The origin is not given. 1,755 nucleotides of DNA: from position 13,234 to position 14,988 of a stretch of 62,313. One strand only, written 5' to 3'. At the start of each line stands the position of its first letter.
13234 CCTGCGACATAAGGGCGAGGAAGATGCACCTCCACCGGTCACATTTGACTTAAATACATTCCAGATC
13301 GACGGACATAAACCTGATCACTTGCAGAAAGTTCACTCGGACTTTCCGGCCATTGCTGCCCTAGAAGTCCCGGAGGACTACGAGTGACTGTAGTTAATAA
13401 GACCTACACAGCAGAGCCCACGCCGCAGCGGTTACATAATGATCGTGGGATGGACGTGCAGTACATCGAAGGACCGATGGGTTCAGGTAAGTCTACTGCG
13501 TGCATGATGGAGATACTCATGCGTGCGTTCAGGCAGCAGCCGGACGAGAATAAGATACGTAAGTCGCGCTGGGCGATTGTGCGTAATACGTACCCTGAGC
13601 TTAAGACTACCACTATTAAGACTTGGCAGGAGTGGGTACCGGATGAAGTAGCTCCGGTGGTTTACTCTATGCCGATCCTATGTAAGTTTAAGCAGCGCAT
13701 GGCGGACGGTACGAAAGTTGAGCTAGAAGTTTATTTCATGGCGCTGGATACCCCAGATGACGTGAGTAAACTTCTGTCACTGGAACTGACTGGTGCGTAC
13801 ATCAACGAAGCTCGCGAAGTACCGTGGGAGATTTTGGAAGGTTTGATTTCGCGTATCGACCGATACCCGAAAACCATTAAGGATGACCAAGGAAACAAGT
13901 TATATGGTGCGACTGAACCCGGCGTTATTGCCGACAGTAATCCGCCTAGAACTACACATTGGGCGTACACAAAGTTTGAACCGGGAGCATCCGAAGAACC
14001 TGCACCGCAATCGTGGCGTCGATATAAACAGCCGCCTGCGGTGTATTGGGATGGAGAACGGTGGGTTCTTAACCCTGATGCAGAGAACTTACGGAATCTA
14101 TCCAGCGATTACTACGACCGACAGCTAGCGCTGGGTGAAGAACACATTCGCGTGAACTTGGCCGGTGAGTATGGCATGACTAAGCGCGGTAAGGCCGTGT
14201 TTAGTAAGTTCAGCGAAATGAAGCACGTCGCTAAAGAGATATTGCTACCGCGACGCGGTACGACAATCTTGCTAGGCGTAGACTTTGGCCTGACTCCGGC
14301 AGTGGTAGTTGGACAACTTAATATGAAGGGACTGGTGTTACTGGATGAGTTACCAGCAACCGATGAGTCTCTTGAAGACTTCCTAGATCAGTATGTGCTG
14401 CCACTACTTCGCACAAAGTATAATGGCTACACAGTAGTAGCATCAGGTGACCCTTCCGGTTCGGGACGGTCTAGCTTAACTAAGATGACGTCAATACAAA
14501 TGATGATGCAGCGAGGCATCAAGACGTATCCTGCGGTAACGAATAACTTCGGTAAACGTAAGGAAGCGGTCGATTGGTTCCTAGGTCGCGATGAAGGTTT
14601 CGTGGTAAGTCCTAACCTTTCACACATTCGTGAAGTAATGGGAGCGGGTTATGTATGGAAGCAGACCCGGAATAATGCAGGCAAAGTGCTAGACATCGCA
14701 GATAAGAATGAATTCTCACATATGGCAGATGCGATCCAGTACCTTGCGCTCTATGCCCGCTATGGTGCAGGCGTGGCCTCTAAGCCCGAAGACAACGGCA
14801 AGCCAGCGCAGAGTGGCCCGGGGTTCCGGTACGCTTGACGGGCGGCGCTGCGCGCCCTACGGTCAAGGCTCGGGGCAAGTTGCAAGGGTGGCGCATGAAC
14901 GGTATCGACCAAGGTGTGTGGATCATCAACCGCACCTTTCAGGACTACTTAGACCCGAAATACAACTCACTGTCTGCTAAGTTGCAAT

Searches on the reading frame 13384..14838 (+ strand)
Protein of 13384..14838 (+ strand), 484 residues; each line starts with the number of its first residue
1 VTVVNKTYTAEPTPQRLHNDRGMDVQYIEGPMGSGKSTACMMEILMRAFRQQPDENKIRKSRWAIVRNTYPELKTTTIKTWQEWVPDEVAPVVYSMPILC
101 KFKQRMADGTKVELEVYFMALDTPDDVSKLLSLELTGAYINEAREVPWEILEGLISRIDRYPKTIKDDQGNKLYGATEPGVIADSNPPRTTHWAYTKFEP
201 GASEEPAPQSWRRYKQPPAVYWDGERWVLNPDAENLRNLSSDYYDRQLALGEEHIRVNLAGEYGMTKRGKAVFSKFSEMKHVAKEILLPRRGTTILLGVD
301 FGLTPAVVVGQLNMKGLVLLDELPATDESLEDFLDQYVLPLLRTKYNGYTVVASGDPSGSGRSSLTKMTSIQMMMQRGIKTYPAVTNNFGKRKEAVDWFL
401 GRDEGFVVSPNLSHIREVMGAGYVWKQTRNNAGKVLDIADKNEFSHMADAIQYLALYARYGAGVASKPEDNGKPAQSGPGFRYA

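Call 11: search_protein_families(library=pfam, proteins=[window:13384-14838:+], max_evalue=0.01)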
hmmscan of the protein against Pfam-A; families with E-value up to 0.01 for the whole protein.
window:13384-14838:+ (484 aa): 2 families
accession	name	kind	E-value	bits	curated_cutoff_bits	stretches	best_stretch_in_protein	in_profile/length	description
PF03237.21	Terminase_6N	-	9.3e-05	22.6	22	0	28-77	2-44/215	Terminase large subunit, T4likevirus-type, N-terminal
PF25199.1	nSTAND_NTPase5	-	0.0038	17.5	34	0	18-49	36-66/145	Novel STAND NTPase 5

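Call 12: search_protein_families(library=phrogs, proteins=[window:13384-14838:+], max_evalue=0.001)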
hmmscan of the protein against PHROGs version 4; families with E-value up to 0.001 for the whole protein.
window:13384-14838:+ (484 aa): 2 families
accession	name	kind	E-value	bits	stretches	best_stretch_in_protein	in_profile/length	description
phrog_2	-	head and packaging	2.4e-25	90.5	1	28-462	282-596/807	terminase large subunit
phrog_979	-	head and packaging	9.6e-07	28.8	1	6-158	149-288/642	terminase large subunit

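Call 14: find_related_loci(query=window:13384-14838:+, collection=viral_contigs, flank=5000)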
Query window:13384-14838:+ (484 aa) in viral_contigs; peptide patterns used: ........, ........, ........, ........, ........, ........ (x = any residue, [..] = any of these).
15 stretches matched a pattern; 14 encode a relative of the query (tblastn E <= 1e-3); 13 distinct loci.
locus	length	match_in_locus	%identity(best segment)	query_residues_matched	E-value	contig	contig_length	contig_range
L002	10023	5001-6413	78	5-479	0e+0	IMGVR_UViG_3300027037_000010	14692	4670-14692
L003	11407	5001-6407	79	8-479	0e+0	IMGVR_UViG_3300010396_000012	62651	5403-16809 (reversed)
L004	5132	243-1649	79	8-479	0e+0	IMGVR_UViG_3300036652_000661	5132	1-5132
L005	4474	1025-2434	78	8-479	0e+0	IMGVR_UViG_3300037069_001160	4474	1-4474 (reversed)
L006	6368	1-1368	78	8-467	0e+0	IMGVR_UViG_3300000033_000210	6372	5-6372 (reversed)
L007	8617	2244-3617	80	7-468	0e+0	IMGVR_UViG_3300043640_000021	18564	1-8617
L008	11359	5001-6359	78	7-463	0e+0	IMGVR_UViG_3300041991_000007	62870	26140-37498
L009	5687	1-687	80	240-468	2e-123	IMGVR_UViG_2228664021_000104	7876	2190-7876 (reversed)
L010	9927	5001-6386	40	7-458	2e-96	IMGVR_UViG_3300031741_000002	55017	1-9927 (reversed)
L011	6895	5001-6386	40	7-458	2e-96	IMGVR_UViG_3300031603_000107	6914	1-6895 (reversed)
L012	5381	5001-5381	86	8-134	4e-70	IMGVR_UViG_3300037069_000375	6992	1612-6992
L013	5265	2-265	88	381-468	9e-47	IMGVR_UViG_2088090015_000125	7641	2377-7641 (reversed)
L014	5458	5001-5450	54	7-157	9e-47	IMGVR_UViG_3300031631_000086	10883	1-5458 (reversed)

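Call 25: search_dna_similar(query=window:13384-14838:+, collection=phages, mode=protein, max_rows=15)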
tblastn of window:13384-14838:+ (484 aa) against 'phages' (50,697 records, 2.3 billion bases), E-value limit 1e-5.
Records with a match: 28; places in all: 28; records where one place covers at least 80% of the query: 24.
Best place of each record, by identity: <60% 28.
By first word of the organism name: Burkholderia 5; Rhizobium 4; Caudoviricetes 3; Vibrio 2; Dunaliella 2; Bacteriophage 2; Myxococcus 2; Cronobacter 1; Pelagibacter 1; Pasteurella 1; and 5 more.
By host as written in the record: - 8; Rhizobium phaseoli N831 2; Dunaliella viridis var. palmelloides Teodoresco (Chlorophyta) 2; Myxococcus xanthus strain DK883 2; Cronobacter sakazakii ATCC BAA 894 1; Candidadtus Pelagibacter sp. HTCC1062 1; Vibrio alginolyticus RY-3 1; Pasteurella multocida Past22 1; and 10 more.
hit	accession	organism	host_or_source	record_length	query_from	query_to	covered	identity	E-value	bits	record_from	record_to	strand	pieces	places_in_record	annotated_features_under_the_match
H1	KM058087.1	Cronobacter phage vB_CsaP_Ss1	Cronobacter sakazakii ATCC BAA 894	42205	1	471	97%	37.2%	7e-78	271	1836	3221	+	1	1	putative terminase | hypothetical protein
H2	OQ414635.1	Pelagibacter phage EXVC031P Hodr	Candidadtus Pelagibacter sp. HTCC1062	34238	28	481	94%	37.1%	1e-77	270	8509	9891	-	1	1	hypothetical protein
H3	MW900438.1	Vibrio phage vB_ValP_VA-RY-3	Vibrio alginolyticus RY-3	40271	7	473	96%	35.9%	3e-75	263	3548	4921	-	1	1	putative terminase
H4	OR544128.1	Pasteurella phage Pmp11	Pasteurella multocida Past22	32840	3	458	94%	36.5%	3e-86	295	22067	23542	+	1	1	terminase large subunit | terminase small subunit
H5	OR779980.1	Pseudoalteromonas phage vB_Pun_Y3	Pseudoalteromonas nigrifaciens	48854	21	459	91%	37.0%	2e-68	243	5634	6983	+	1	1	terminase large subunit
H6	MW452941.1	Methylophilales phage MEP301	Methylophilales bacterium FZCC2181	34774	25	456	89%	36.8%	6e-74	259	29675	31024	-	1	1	terminase large subunit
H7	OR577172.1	Pseudomonas phage Rollin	Pseudomonas aeruginosa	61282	1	453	94%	33.5%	1e-57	212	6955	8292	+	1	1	hypothetical protein (x2)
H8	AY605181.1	Burkholderia phage BcepC6B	-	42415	26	458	89%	34.4%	3e-65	234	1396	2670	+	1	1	g03: putative TerL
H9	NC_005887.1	Burkholderia phage BcepC6B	Burkholderia cepacia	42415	26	458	89%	34.4%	3e-65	234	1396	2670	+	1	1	TerL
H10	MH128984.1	Burkholderia phage vB_BmuP_KL4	-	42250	27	458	89%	34.5%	3e-64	231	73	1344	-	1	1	large terminase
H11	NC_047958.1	Burkholderia phage vB_BmuP_KL4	-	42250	27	458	89%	34.5%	3e-64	231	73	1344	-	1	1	TerL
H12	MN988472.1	Rhizobium phage RHph_TM3_14A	Rhizobium etli T3_14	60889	8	461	94%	32.6%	2e-50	190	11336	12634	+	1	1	terminase large subunit protein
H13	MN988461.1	Rhizobium phage RHph_TM27A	Rhizobium phaseoli N831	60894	8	461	94%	32.6%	2e-50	190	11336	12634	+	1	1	terminase large subunit protein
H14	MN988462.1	Rhizobium phage RHph_TM27B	Rhizobium phaseoli N831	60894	8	461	94%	32.6%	2e-50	190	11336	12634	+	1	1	terminase large subunit protein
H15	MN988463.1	Rhizobium phage RHph_TM29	Rhizobium phaseoli N931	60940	8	461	94%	32.6%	2e-50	190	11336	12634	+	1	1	terminase large subunit protein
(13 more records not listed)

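Call 32: find_related_loci(query=window:13384-14838:+, collection=metagenome_contigs, flank=5000)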
Query window:13384-14838:+ (484 aa) in metagenome_contigs; peptide patterns used: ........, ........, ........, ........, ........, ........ (x = any residue, [..] = any of these).
31 stretches matched a pattern; 6 encode a relative of the query (tblastn E <= 1e-3); 6 distinct loci.
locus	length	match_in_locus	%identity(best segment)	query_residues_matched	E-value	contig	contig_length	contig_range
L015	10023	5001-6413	78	5-479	0e+0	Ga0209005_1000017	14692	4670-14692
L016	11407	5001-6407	79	8-479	0e+0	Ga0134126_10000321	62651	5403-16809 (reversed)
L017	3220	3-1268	77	42-467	0e+0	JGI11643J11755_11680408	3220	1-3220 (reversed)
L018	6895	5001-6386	40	7-458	7e-97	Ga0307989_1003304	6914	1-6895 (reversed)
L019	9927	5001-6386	40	7-458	7e-97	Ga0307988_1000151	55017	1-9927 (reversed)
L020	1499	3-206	88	401-468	6e-36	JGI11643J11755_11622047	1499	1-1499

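Call 33: find_related_loci(query=window:13384-14838:+, collection=genome_contigs, flank=5000)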
Query window:13384-14838:+ (484 aa) in genome_contigs; peptide patterns used: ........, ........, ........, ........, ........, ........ (x = any residue, [..] = any of these).
12 stretches matched a pattern, but none encodes a relative of the query by tblastn (E <= 1e-3).

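Call 35: find_homologous_proteins(query=window:13384-14838:+, max_evalue=1e-100)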
Query window:13384-14838:+ (484 aa): 177 proteins with E <= 1e-100 among 8000 candidates; the best 120 are listed.
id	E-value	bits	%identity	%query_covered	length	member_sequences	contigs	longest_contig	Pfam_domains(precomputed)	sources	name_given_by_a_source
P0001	0.0e+0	1120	100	100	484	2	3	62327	-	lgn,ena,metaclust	metaclust:\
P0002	6.4e-287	970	84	100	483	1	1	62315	-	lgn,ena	-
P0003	1.5e-269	913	83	95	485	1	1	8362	-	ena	-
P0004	2.1e-267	906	81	98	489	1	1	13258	-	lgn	-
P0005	1.2e-261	887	79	98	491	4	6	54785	-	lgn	-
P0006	2.1e-257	873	78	96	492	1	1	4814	-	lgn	-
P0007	2.5e-256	869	77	98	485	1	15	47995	-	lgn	-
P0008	1.8e-255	866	79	94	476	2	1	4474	-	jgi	jgi:hypothetical protein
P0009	2.6e-255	866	80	93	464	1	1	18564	-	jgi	jgi:hypothetical protein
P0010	7.1e-255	864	78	98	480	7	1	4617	-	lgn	-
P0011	8.0e-255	864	79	95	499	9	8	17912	-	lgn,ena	-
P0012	7.2e-252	854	76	99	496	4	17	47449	-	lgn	-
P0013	1.0e-250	851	78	95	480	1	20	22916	-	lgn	-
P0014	3.9e-249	845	76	95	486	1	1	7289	-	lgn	-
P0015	4.5e-248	842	77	95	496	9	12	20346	-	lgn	-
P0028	8.4e-218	742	69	94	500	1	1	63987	-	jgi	jgi:hypothetical protein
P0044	2.1e-202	691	63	98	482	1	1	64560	-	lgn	-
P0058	4.8e-189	647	57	98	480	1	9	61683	-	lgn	-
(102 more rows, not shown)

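Call 36: find_encoding_contigs(protein=P0002, flank=6000, max_places=2)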
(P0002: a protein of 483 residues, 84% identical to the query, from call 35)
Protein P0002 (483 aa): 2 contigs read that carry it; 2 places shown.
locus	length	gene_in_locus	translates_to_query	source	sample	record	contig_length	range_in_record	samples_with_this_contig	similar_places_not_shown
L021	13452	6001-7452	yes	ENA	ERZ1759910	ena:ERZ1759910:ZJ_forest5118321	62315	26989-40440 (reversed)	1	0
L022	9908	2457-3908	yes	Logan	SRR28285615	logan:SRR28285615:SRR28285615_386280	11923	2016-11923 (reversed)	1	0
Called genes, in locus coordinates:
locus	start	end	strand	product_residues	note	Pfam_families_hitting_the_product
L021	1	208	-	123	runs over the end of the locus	-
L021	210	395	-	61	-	-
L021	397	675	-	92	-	-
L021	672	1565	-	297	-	PF23822:DUF7192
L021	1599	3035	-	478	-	PF00004:AAA (weak), PF07728:AAA_5 (weak)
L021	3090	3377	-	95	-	-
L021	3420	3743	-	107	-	-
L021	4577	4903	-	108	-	-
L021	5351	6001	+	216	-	-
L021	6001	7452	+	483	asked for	-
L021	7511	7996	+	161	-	-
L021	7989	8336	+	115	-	-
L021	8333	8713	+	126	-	-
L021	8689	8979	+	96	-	-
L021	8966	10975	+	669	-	PF23899:SU10_portal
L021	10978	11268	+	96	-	-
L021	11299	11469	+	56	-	-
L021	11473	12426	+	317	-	-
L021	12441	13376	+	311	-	-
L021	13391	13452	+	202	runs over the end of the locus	-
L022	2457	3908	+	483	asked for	-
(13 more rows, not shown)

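Call 37: find_encoding_contigs(protein=P0003, flank=6000, max_places=2)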
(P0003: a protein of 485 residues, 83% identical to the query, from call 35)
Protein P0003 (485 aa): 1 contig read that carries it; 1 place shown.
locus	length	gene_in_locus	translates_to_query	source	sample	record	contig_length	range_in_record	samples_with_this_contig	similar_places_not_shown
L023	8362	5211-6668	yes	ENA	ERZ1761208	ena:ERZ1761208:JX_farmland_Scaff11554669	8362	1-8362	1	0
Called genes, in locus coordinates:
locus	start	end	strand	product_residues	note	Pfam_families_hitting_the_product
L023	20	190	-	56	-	-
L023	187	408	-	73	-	-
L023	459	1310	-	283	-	PF23822:DUF7192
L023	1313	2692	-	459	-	PF00004:AAA (faint), PF07728:AAA_5 (weak)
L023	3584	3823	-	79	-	-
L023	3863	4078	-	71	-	-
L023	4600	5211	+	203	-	-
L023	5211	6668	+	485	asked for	-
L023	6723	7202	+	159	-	-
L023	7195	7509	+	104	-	-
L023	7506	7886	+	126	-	-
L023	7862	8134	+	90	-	PF23793:LysC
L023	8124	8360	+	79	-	?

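Call 38: find_encoding_contigs(protein=P0004, flank=6000, max_places=2)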
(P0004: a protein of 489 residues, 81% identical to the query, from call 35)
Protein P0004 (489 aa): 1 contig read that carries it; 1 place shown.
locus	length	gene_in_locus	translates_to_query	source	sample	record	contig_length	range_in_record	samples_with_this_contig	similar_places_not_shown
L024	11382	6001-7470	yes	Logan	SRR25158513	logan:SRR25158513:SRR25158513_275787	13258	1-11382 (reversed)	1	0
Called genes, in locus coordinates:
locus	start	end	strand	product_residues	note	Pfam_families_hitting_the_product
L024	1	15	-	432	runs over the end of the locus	-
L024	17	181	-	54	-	-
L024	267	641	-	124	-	PF12957:DUF3846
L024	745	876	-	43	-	-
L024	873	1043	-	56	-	-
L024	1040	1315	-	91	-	-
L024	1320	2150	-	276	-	PF23822:DUF7192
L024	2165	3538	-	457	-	PF07728:AAA_5 (weak)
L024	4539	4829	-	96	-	-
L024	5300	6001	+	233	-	-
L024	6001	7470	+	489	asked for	-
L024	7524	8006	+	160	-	-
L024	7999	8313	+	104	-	-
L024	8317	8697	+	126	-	-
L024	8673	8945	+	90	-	-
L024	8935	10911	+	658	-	PF23899:SU10_portal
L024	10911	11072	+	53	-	-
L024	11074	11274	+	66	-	-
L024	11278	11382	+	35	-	?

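Call 46: get_annotated_region(hit=H7, flank=7000)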
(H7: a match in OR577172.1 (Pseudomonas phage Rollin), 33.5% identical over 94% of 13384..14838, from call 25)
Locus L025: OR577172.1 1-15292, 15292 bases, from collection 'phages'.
description: Pseudomonas phage Rollin, partial genome.
organism: Pseudomonas phage Rollin (NCBI taxid 3079657)
taxonomy: Viruses; Duplodnaviria; Heunggongvirae; Uroviricota; Caudoviricetes
host: Pseudomonas aeruginosa; source: water; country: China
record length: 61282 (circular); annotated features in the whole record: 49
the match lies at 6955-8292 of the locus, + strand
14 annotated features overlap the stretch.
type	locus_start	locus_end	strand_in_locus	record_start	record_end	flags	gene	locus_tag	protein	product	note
CDS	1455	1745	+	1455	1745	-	-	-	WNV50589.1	NAD/FAD-utilizing enzyme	NAD/FAD-utilizing enzyme apparently involved in cell division (ACLAME 1462)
CDS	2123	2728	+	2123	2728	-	-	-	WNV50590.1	hypothetical protein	-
CDS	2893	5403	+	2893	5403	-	-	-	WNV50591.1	tail fiber protein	-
CDS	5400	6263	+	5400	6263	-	-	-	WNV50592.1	hypothetical protein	-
CDS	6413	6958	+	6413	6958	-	-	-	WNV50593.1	hypothetical protein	-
CDS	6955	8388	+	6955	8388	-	-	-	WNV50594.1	hypothetical protein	-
CDS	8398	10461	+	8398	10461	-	-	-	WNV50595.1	hypothetical protein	-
CDS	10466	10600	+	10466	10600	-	-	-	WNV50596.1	hypothetical protein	-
CDS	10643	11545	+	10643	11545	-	-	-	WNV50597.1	hypothetical protein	-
CDS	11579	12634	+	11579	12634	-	-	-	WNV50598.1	hypothetical protein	-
CDS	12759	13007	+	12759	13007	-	-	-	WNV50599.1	hypothetical protein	-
CDS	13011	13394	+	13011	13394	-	-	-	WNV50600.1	hypothetical protein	-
CDS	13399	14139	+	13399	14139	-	-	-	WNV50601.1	hypothetical protein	-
CDS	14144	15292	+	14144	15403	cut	-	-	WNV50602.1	hypothetical protein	-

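Call 47: get_annotated_region(hit=H12, flank=7000)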
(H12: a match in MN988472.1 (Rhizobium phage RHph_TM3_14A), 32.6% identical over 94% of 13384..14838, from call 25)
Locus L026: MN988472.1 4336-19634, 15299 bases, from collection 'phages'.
description: Rhizobium phage RHph_TM3_14A, complete genome.
organism: Rhizobium phage RHph_TM3_14A (NCBI taxid 2509560)
taxonomy: Viruses; Duplodnaviria; Heunggongvirae; Uroviricota; Caudoviricetes
host: Rhizobium etli T3_14; source: agricultural lands; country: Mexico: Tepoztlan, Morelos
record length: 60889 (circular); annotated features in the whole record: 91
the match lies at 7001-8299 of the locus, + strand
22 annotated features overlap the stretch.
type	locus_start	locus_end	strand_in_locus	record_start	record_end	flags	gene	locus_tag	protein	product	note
CDS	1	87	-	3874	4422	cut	-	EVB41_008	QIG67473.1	hypothetical protein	-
CDS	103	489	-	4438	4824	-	-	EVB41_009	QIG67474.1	hypothetical protein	-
CDS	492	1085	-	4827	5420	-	-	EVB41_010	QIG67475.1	hypothetical protein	-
CDS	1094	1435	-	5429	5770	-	-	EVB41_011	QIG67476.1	hypothetical protein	-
CDS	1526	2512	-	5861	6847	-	-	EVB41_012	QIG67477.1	major capsid protein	-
CDS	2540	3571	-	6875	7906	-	-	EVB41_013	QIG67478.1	hypothetical protein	-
CDS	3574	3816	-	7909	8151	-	-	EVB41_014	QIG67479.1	hypothetical protein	-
CDS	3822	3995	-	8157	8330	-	-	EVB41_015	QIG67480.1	hypothetical protein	-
CDS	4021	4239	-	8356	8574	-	-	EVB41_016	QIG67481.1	hypothetical protein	-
CDS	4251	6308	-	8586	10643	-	-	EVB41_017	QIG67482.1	portal protein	-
CDS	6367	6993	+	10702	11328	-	-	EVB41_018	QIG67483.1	hypothetical protein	-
CDS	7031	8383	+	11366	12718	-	-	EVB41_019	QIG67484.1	terminase large subunit protein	-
CDS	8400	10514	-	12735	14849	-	-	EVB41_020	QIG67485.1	hypothetical protein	-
CDS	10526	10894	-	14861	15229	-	-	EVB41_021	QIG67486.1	hypothetical protein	-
CDS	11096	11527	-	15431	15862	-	-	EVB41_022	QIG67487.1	hypothetical protein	-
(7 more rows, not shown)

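Call 63: find_encoding_contigs(protein=P0028, flank=6000, max_places=1)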
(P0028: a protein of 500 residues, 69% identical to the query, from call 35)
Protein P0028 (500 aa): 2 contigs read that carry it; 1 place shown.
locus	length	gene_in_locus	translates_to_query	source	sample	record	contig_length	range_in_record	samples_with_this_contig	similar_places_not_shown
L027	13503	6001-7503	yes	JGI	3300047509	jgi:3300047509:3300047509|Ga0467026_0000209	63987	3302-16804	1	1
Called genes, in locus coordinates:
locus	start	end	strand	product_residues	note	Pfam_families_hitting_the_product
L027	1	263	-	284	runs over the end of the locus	PF23822:DUF7192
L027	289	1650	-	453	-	PF00004:AAA, PF07728:AAA_5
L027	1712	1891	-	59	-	-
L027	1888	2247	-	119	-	-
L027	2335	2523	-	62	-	-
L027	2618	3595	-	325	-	-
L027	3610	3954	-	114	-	-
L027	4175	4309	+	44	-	-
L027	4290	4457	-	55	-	-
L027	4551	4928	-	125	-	-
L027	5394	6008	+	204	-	-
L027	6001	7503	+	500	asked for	-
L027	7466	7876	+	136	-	-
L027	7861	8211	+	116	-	-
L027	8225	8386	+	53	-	-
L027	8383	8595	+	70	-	-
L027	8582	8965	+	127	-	-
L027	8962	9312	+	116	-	-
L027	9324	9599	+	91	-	-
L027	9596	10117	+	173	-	-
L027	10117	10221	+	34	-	-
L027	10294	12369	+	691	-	PF23899:SU10_portal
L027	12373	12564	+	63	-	-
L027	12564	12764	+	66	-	-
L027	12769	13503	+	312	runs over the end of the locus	-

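Call 64: find_encoding_contigs(protein=P0044, flank=6000, max_places=1)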
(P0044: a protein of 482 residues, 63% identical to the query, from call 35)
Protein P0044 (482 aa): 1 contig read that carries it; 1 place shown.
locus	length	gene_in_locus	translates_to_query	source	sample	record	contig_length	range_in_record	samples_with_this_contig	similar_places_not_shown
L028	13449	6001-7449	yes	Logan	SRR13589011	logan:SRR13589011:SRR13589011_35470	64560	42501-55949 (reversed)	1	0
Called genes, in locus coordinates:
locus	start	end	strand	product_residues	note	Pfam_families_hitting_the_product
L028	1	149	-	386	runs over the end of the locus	-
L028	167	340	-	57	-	-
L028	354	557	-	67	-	-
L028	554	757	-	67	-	-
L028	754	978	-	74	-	-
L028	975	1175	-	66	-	-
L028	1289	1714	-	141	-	-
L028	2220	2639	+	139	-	-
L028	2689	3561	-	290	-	PF08401:ArdcN, PF18818:MPTase-PolyVal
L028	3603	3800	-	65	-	-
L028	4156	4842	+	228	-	-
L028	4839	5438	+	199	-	-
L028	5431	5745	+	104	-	-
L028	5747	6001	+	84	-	-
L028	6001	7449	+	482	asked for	-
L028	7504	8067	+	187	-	-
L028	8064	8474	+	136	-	-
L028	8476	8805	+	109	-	-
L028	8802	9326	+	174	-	-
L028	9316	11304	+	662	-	PF23899:SU10_portal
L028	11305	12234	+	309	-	-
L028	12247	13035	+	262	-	-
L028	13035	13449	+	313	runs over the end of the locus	-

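Call 65: find_encoding_contigs(protein=P0058, flank=6000, max_places=1)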
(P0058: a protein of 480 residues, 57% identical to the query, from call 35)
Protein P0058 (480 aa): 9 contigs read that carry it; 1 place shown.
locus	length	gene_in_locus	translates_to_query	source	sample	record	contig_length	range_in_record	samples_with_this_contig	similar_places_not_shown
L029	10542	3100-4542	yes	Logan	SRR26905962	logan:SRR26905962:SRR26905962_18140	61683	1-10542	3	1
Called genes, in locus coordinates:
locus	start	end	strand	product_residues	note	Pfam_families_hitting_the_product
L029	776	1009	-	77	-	-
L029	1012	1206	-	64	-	-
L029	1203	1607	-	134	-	-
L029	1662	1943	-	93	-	-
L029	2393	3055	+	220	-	-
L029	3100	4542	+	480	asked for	-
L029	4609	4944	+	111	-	-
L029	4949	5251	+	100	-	-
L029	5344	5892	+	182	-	-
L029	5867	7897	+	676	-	PF23899:SU10_portal (faint)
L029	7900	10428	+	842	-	-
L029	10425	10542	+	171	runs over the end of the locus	PF05838:Glyco_hydro_108, PF09374:PG_binding_3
